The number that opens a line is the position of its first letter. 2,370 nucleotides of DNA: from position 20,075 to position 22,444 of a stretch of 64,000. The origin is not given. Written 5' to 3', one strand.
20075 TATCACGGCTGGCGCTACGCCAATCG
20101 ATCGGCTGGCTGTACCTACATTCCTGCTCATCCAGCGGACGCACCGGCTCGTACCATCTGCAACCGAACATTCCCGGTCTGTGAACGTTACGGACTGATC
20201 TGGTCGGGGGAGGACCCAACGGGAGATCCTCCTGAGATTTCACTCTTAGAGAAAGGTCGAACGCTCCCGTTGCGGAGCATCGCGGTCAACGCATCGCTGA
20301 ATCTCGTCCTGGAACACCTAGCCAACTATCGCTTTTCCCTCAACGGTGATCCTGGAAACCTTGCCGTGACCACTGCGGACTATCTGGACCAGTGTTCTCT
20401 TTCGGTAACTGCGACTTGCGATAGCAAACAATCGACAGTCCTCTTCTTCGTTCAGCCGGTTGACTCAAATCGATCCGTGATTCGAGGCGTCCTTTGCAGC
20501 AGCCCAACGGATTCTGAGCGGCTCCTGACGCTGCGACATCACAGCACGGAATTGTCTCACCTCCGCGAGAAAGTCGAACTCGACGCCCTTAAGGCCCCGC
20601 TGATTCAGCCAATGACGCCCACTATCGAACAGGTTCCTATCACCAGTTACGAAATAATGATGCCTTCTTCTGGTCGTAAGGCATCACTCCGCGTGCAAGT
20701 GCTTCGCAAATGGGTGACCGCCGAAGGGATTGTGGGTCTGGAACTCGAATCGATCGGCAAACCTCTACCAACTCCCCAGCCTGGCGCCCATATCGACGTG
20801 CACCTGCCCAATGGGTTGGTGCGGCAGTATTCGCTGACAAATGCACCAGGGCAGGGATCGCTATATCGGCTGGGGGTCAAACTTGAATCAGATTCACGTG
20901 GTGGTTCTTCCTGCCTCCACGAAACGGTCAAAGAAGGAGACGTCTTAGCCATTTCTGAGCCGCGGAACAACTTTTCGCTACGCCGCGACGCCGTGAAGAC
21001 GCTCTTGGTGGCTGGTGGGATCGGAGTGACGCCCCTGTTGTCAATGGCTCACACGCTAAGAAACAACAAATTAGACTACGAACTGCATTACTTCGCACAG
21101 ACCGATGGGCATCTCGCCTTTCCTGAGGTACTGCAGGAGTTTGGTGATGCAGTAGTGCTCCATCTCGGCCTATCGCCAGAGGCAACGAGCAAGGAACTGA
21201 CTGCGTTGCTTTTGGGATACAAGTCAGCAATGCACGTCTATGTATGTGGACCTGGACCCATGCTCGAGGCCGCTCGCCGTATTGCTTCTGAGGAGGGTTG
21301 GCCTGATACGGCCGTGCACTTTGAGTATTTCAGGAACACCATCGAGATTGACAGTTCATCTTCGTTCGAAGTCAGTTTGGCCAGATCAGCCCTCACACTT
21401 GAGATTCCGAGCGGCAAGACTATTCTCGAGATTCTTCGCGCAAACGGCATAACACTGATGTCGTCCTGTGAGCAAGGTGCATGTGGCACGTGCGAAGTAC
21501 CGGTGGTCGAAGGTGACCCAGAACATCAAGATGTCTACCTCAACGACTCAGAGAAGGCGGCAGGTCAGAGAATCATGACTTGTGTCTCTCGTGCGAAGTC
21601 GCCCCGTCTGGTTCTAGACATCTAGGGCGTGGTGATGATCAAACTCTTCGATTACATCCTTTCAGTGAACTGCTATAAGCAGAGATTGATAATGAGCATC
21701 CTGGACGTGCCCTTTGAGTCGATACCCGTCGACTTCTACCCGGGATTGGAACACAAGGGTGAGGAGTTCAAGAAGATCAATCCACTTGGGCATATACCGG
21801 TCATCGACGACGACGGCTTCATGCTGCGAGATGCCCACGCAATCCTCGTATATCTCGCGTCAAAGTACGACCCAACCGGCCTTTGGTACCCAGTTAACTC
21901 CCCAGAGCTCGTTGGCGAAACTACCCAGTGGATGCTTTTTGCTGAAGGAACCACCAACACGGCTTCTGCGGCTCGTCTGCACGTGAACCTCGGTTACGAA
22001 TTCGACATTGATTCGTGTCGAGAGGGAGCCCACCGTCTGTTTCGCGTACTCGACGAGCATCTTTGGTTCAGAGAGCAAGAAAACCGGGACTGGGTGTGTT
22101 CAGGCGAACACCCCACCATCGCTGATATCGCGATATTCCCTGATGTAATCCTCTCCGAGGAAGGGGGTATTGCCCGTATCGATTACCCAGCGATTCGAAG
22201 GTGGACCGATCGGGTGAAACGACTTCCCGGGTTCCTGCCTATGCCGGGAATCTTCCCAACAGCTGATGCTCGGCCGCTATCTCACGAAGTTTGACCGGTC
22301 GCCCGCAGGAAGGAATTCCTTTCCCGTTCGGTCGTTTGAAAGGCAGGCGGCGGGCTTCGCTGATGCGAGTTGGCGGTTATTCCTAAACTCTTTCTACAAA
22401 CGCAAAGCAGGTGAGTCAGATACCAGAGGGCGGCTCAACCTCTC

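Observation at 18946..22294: Three-gene module with the NdmC/NdmD/NdmE (GST-dependent N-demethylase) architecture outside its known Pseudomonas context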

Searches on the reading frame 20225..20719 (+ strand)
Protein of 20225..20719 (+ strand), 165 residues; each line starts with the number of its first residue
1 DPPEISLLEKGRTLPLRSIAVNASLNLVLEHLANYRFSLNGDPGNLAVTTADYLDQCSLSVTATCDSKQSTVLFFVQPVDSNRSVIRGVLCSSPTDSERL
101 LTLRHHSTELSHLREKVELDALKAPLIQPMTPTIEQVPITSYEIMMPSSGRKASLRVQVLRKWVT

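Call 71: predict_structure(alignment_id=A3)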
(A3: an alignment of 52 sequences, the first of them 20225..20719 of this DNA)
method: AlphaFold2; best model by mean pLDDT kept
length: 165 residues; sequences in the alignment: 52
mean_pLDDT: 80.6   pTM: 0.69
mean pLDDT of the five models: 80.6, 80.0, 79.9, 79.8, 79.7
residues with pLDDT >= 90: 84; 70-90: 31; 50-70: 36; < 50: 14
segments of 3 or more residues with pLDDT < 50: 145-147, 162-165
pLDDT, mean of each block of 10 residues (from residue 1): 58 90 96 92 81 94 90 95 94 85 93 97 78 63 48 53 44
secondary structure, 60 per line:
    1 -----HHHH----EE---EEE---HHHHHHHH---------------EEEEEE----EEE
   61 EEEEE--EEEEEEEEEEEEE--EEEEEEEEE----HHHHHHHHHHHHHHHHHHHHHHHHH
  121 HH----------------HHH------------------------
elements in order: H6-9 E19-21 H25-32 E48-53 E58-65 E68-80 E83-91 H96-122

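Call 73: fold_search(model_id=the predicted structure, library=pdb)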
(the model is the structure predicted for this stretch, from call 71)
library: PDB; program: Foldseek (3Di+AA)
matches with E <= 10: 1650; with E <= 0.001: 60
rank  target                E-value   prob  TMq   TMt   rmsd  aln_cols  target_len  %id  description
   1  5z8o_B                2.5e-05  1.00  0.45  0.50   7.8       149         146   13  Structural of START superfamily protein MSMEG_0129 from Mycobacterium smegmatis (released 2018-03-21)
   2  5z8o_A                2.8e-05  1.00  0.45  0.50   7.5       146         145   14  Structural of START superfamily protein MSMEG_0129 from Mycobacterium smegmatis (released 2018-03-21)
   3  6wnb_C                8.7e-05  1.00  0.52  0.29   9.1       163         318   15  Structure of the Rieske non-heme iron oxygenase SxtT with dideoxysaxitoxin bound (released 2020-06-17)
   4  6wnd_B                9.2e-05  1.00  0.45  0.25   9.5       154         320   12  Structure of the Rieske non-heme iron oxygenase GxtA with dideoxysaxitoxin bound (released 2020-06-17)
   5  6wnc_A                9.8e-05  1.00  0.51  0.29   8.7       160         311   14  Structure of the Rieske non-heme iron oxygenase GxtA (released 2020-06-17)
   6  6wnd_A                9.8e-05  1.00  0.44  0.25   9.8       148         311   13  Structure of the Rieske non-heme iron oxygenase GxtA with dideoxysaxitoxin bound (released 2020-06-17)
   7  7szh_C                1.2e-04  1.00  0.36  0.20  12.2       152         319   16  Structure of the Rieske Non-heme Iron Oxygenase SxtT with beta-saxitoxinol Bound (released 2022-01-19)
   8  6wnc_C                1.4e-04  1.00  0.49  0.27   5.3       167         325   11  Structure of the Rieske non-heme iron oxygenase GxtA (released 2020-06-17)
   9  6wnb_A                1.4e-04  1.00  0.48  0.26  10.7       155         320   13  Structure of the Rieske non-heme iron oxygenase SxtT with dideoxysaxitoxin bound (released 2020-06-17)
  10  7szf_B                2.0e-04  1.00  0.47  0.27   9.5       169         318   12  Structure of the Rieske Non-heme Iron Oxygenase GxtA with beta-Saxitoxinol Bound (released 2022-01-19)
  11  6wn3_B                2.1e-04  1.00  0.49  0.26  10.5       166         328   11  Structure of the Rieske non-heme iron oxygenase SxtT (released 2020-06-17)
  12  3f08_A                2.4e-04  1.00  0.47  0.55   5.9       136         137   11  Crystal structure of the putative uncharacterized protein Q6HG14 from Bacilllus thuringiensis. Northeast Structural Ge (released 2008-11-18)
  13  3q63_D                2.6e-04  1.00  0.49  0.57   4.4       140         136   15  X-ray crystal structure of protein MLL2253 from Mesorhizobium loti, Northeast Structural Genomics Consortium Target Ml (released 2011-01-12)
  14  6wn3_C                2.6e-04  1.00  0.48  0.26   9.3       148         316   15  Structure of the Rieske non-heme iron oxygenase SxtT (released 2020-06-17)
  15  5wox_MODEL_1_A        2.6e-04  1.00  0.47  0.53   4.4       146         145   13  NMR solution structure of KanY protein (ms6282) using two 4D-spectra (released 2018-02-07)
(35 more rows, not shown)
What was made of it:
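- Tried and rejected: I re-predicted the middle domain alone (calls 71, 73).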

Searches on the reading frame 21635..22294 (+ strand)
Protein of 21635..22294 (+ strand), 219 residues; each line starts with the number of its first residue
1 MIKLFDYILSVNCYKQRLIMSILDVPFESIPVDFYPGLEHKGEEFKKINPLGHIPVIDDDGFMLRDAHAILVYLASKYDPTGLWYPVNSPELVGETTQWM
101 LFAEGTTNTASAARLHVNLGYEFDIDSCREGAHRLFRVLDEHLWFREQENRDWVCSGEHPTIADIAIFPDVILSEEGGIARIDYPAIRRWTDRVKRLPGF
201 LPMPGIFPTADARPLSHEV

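Call 7: search_protein_families(library=pfam, proteins=[window:21635-22294:+], max_evalue=0.01)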
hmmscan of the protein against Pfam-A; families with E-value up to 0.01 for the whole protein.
window:21635-22294:+ (219 aa): 5 families
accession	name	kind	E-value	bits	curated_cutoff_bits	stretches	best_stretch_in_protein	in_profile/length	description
PF13417.12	GST_N_3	-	9.7e-11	42.3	22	1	4-80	1-73/75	Glutathione S-transferase, N-terminal domain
PF13409.12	GST_N_2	-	4.8e-10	40.3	25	1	10-76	2-69/70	Glutathione S-transferase, N-terminal domain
PF02798.26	GST_N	-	5.4e-10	39.9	20.9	1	2-75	3-75/76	Glutathione S-transferase, N-terminal domain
PF13410.11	GST_C_2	-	3.7e-06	27.4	24.9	1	126-193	5-69/69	Glutathione S-transferase, C-terminal domain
PF00043.30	GST_C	-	0.00024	21.7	20.7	1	125-198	24-93/93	Glutathione S-transferase, C-terminal domain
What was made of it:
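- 21635..22294 (+): NdmE-like GST-fold protein (219 aa), presumed scaffold of the complex. Pfam GST_N and GST_C (call 7).
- On NdmCDE-type split Rieske oxygenase: GST_N and GST_C (call 7).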

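Call 8: search_protein_families(library=ncbifam, proteins=[window:21635-22294:+], max_evalue=0.01)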
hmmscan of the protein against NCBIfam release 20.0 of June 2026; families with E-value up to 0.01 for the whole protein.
window:21635-22294:+ (219 aa): 5 families
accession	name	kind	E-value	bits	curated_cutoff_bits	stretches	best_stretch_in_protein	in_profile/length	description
TIGR01262.1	maiA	equivalog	1.1e-15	57.8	171.05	2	3-83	1-82/211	maleylacetoacetate isomerase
NF010579.0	PRK13972.1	equivalog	6.9e-11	42.1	332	1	7-198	6-197/215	GSH-dependent disulfide bond oxidoreductase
NF050814.1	FtsZBindFzlA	equivalog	9.2e-07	28.8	300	1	3-203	6-209/228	FtsZ-binding protein FzlA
NF007831.0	PRK10542.1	equivalog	2.2e-06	27.4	198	1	29-196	27-187/201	glutathione transferase GstA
NF008731.0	PRK11752.1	equivalog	7.5e-06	25.4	325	1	42-195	89-247/287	glutathione-dependent disulfide-bond oxidoreductase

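Call 11: search_solved_structures(query=window:21635-22294:+, max_evalue=0.001)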
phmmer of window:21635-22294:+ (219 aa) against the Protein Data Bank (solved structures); distinct sequences matched with E-value up to 0.001: 124 (the best 60 are shown).
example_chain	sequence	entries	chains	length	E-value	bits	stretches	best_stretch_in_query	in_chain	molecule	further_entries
3m3m_A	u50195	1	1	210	5.8e-19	71.8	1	3-203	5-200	Glutathione S-transferase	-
3m8n_A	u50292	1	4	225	9.2e-16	61.3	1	2-216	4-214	Possible glutathione S-transferase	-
4f0b_A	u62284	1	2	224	4.3e-15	59.1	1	41-199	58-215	THIOL TRANSFERASE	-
4hz2_A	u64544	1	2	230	2e-14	57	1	9-205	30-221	Glutathione S-transferase domain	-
4png_A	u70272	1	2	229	2.8e-14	56.5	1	16-200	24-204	LD04004p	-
3zml_A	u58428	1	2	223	2.8e-14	56.5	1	4-200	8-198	GLUTATHIONE S-TRANSFERASE E2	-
3zmk_A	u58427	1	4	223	3.1e-14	56.3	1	4-200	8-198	GLUTATHIONE S-TRANSFERASE E2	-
3vwx_A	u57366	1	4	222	7.4e-14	55.1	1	18-200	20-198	Glutathione s-transferase 6B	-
5zfg_A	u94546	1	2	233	8.9e-14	54.8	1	17-193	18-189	Glutathione S-transferase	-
9f7k_A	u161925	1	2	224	4.5e-13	52.5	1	15-200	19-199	GH14654p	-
3ay8_A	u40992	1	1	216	1.9e-12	50.5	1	18-199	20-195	Glutathione S-transferase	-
4gsn_A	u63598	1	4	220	3.8e-12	49.5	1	4-202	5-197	Glutathione S-transferase E2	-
2il3_A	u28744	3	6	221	5.3e-12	49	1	4-200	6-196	Epsilon-class Glutathione S-transferase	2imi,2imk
3wyw_A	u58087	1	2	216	1.3e-11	47.8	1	36-200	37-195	Glutathione S-transferase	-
4mpf_A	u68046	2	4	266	1.9e-11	47.2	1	24-196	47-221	Glutathione S-transferase theta-2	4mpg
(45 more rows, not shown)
